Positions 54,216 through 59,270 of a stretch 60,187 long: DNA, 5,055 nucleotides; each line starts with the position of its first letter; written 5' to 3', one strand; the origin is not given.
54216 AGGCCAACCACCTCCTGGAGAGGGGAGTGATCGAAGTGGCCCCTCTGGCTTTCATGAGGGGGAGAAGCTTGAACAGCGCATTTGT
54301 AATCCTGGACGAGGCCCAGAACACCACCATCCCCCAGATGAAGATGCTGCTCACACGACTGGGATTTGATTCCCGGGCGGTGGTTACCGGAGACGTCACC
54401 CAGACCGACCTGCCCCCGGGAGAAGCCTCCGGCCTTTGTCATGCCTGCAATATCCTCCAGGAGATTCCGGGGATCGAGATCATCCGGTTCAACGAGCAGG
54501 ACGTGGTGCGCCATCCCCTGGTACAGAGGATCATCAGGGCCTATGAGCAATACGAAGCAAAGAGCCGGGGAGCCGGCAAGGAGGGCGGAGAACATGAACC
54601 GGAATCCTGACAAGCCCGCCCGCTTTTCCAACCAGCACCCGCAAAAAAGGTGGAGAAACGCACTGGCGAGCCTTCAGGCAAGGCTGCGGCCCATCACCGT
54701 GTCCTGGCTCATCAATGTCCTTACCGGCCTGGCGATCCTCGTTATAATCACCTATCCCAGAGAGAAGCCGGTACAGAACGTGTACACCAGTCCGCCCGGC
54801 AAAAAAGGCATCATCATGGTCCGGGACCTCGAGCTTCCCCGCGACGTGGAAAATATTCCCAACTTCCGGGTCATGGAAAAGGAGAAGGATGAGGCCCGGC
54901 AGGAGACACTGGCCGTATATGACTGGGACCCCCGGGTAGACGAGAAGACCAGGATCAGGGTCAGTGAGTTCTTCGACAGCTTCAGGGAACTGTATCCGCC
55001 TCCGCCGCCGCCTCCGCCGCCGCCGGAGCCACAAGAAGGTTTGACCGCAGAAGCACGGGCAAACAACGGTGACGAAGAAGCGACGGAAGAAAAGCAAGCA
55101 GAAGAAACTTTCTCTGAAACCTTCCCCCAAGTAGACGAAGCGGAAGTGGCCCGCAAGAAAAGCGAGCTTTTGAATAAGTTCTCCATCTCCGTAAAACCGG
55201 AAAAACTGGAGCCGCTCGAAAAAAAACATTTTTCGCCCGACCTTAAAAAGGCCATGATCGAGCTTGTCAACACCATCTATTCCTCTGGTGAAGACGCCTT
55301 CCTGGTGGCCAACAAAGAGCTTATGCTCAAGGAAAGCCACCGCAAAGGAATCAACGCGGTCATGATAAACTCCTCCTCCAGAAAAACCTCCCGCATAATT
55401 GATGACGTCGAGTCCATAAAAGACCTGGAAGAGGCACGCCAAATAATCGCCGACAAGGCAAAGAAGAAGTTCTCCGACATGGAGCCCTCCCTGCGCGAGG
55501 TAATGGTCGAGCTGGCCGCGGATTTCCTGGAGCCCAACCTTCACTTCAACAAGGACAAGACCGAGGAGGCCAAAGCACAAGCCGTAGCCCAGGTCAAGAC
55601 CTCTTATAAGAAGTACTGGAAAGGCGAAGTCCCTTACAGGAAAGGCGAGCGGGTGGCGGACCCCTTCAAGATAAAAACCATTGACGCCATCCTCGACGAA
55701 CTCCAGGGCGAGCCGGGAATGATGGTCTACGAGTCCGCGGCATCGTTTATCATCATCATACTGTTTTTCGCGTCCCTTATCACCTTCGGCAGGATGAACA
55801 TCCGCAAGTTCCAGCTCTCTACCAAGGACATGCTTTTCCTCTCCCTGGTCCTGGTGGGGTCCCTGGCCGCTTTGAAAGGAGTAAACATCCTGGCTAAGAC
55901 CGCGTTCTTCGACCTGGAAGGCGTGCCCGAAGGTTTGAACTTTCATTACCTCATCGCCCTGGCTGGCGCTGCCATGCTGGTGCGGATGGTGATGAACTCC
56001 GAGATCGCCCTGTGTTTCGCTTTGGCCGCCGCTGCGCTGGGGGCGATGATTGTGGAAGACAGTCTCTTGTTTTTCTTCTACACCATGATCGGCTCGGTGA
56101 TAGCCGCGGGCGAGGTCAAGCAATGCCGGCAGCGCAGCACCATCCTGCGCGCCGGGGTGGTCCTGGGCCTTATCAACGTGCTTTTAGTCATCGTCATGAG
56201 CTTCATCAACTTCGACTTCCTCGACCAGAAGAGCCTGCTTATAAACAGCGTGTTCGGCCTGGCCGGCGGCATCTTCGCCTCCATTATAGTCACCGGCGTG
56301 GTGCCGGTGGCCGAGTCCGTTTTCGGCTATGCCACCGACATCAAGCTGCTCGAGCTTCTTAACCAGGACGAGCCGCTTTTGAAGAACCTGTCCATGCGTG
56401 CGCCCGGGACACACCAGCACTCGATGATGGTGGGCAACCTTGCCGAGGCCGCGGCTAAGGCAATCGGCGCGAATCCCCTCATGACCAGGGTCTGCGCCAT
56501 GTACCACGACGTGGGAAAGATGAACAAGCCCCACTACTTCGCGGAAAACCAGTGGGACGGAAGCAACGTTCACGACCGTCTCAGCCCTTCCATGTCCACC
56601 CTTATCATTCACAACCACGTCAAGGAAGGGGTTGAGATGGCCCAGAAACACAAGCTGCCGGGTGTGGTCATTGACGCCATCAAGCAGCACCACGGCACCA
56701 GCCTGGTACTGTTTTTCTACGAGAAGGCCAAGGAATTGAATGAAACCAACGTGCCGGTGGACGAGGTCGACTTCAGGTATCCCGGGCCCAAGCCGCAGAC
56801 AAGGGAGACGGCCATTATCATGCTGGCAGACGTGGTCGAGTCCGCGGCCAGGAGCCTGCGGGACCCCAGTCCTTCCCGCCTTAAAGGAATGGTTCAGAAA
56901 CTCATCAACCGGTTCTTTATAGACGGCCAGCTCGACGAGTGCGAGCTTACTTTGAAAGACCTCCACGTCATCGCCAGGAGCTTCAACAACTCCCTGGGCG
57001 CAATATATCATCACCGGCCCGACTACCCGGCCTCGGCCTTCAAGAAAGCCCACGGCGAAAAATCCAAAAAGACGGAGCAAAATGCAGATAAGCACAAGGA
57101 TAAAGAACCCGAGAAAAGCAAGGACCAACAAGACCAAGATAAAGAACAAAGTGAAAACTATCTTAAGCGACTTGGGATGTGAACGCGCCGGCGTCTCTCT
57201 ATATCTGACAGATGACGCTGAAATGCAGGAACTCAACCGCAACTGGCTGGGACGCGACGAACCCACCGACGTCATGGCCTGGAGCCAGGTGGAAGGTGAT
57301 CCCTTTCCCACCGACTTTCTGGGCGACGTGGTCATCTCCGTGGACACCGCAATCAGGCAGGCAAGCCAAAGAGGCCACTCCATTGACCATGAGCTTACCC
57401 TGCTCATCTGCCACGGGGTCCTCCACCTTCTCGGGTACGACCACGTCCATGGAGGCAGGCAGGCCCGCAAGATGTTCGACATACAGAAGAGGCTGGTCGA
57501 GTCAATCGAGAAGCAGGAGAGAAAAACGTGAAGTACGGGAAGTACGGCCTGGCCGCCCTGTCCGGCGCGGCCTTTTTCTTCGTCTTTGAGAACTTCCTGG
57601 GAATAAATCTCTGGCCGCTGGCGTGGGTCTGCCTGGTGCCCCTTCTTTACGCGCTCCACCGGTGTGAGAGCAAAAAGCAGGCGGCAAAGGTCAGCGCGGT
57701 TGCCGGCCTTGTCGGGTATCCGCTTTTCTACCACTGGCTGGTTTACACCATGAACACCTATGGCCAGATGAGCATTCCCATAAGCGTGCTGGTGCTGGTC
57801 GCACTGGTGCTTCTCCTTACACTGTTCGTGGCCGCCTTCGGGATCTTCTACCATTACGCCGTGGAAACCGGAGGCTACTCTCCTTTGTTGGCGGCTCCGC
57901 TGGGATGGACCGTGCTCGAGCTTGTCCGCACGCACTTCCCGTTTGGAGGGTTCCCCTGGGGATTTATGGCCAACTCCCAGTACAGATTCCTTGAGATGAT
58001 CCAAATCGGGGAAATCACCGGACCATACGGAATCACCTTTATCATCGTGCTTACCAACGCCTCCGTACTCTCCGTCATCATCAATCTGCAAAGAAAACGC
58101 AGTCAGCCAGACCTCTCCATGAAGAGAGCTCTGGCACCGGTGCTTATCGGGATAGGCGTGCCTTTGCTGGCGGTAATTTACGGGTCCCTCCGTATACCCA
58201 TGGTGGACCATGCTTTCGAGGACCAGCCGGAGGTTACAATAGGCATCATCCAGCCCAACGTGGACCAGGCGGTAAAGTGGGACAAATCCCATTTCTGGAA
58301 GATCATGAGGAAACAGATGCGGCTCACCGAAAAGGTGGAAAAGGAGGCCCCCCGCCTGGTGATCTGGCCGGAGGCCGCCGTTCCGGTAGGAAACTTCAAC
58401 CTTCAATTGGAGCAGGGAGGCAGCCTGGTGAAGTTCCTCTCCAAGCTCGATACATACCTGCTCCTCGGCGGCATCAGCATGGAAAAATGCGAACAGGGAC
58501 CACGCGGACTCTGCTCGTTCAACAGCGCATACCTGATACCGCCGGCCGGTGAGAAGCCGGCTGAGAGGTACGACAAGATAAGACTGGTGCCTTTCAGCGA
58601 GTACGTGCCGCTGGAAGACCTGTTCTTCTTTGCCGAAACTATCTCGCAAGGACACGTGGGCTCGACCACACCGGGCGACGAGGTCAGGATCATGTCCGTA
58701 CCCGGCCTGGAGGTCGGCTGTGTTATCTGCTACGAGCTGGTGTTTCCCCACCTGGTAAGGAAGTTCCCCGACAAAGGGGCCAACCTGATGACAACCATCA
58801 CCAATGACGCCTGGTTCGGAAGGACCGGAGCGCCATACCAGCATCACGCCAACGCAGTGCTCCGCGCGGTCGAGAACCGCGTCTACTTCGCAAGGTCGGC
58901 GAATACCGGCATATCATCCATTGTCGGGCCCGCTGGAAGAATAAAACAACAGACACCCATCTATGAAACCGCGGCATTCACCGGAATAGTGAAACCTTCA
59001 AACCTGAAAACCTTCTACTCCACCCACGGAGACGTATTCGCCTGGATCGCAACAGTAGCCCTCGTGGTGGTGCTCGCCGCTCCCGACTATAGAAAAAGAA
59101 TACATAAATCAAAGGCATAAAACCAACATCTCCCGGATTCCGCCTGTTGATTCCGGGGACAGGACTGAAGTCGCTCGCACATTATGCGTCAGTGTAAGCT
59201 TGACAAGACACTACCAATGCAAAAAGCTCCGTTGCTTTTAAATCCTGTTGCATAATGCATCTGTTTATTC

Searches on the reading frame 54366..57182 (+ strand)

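Call 8: search_protein_families(library=pfam, proteins=[window:54366-57182:+], max_evalue=0.001)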
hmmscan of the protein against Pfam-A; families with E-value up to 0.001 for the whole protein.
window:54366-57182:+ (938 aa): 3 families
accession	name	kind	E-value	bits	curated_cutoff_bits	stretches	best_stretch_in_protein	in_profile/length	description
PF07698.17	7TM-7TMR_HD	-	1.2e-31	110.6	29.4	1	458-657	5-190/190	7TM receptor with intracellular HD hydrolase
PF07697.16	7TMR-HDED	-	1.5e-22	81.1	27.6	1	170-430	24-209/224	7TM-HD extracellular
PF01966.28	HD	-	1.7e-17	64.2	22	1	683-825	2-114/116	HD domain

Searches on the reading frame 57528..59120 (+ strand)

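Call 8: search_protein_families(library=pfam, proteins=[window:57528-59120:+], max_evalue=0.001)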
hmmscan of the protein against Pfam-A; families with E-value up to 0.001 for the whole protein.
window:57528-59120:+ (530 aa): 2 families
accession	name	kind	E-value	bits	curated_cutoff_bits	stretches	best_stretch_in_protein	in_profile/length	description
PF20154.4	LNT_N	-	2.5e-34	119.2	27.1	1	13-178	2-158/159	Apolipoprotein N-acyltransferase N-terminal domain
PF00795.27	CN_hydrolase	-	4.1e-27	95.6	23.2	1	238-476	2-234/256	Carbon-nitrogen hydrolase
